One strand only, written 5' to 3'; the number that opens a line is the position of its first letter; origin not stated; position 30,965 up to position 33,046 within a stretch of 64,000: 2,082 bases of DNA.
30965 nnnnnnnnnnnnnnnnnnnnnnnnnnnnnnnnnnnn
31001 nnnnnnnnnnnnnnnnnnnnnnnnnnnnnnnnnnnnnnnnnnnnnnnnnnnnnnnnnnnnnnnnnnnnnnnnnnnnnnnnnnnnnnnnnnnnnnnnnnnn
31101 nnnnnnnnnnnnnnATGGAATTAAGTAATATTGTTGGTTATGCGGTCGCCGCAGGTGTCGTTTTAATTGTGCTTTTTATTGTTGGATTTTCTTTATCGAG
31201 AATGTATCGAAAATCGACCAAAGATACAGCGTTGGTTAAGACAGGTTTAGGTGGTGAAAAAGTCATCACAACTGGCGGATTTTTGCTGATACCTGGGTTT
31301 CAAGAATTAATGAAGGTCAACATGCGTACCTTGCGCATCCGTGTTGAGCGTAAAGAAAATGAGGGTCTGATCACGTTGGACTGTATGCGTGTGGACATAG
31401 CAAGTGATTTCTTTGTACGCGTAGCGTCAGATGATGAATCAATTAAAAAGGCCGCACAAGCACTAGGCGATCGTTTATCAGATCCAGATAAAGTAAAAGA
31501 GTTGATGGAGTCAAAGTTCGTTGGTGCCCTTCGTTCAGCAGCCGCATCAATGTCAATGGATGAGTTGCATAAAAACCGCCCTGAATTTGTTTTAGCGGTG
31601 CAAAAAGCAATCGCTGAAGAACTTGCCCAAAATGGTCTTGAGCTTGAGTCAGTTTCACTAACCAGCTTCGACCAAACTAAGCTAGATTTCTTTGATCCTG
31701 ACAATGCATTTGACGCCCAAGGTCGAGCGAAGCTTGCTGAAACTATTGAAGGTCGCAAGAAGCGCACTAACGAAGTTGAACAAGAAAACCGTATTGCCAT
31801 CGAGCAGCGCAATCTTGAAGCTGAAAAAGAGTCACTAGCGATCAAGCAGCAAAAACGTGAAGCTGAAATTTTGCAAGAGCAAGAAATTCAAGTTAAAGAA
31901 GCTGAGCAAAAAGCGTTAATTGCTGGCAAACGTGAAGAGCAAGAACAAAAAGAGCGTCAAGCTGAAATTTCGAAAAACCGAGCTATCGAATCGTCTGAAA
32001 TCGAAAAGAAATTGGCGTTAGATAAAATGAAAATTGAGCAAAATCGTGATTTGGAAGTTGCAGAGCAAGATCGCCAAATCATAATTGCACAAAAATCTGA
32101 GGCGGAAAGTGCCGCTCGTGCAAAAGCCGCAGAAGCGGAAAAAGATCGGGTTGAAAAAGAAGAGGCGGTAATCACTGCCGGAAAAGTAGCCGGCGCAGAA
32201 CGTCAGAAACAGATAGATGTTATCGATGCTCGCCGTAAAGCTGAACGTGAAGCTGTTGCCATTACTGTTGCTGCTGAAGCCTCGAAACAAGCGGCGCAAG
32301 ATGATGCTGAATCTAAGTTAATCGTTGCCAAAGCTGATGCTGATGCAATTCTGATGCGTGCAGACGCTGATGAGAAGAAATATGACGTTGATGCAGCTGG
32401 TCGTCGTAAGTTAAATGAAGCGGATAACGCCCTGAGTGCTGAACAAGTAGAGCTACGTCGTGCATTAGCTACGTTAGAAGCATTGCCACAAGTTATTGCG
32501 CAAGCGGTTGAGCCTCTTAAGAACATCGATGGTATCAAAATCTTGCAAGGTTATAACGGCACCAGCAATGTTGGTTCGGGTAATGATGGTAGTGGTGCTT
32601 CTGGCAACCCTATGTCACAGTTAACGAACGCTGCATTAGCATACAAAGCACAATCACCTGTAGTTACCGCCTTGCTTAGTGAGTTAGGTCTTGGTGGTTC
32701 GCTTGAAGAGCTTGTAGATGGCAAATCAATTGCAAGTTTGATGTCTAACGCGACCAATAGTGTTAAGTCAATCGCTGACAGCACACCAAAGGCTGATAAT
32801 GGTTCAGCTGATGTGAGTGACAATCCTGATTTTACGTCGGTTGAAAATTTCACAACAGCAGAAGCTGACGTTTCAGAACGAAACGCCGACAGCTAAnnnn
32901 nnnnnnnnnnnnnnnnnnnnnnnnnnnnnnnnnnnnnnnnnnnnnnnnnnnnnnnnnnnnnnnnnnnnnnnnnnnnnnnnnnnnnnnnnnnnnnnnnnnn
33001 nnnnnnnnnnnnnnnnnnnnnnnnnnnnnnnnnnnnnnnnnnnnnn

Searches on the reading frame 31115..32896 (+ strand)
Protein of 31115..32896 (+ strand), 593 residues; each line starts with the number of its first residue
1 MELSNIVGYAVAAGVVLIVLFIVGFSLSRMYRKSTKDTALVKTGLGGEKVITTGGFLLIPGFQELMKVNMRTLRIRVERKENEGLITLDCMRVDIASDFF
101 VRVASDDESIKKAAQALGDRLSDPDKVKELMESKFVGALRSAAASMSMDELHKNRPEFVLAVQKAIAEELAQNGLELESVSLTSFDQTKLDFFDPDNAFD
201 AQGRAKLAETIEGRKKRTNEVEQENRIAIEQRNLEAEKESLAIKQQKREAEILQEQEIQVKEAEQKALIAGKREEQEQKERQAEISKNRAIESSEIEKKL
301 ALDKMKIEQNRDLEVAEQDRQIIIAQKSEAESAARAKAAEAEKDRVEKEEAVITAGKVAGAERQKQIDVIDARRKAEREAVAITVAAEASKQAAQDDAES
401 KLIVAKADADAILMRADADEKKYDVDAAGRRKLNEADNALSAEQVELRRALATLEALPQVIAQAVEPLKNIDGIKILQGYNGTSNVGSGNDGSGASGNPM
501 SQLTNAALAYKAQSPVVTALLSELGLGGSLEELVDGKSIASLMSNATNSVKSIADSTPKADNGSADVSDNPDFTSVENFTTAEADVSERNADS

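Call 15: search_protein_families(library=phrogs, proteins=[window:31115-32896:+], max_evalue=0.001)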
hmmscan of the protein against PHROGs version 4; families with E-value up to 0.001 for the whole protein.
window:31115-32896:+ (593 aa): 1 family
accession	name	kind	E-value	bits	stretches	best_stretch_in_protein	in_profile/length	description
phrog_200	-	other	2.8e-06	27.7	1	12-186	84-257/379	lipoprotein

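Call 42: search_protein_families(library=pfam, proteins=[window:31115-32896:+], max_evalue=0.001)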
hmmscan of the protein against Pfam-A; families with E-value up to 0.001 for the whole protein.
window:31115-32896:+ (593 aa): 2 families
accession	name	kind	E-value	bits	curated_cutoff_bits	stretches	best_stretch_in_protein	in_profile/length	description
PF15975.10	Flot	-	3.1e-34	118.2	27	1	405-526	2-124/124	Flotillin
PF01145.31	Band_7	-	8.1e-17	62.3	23.6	1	39-191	8-150/176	SPFH domain / Band 7 family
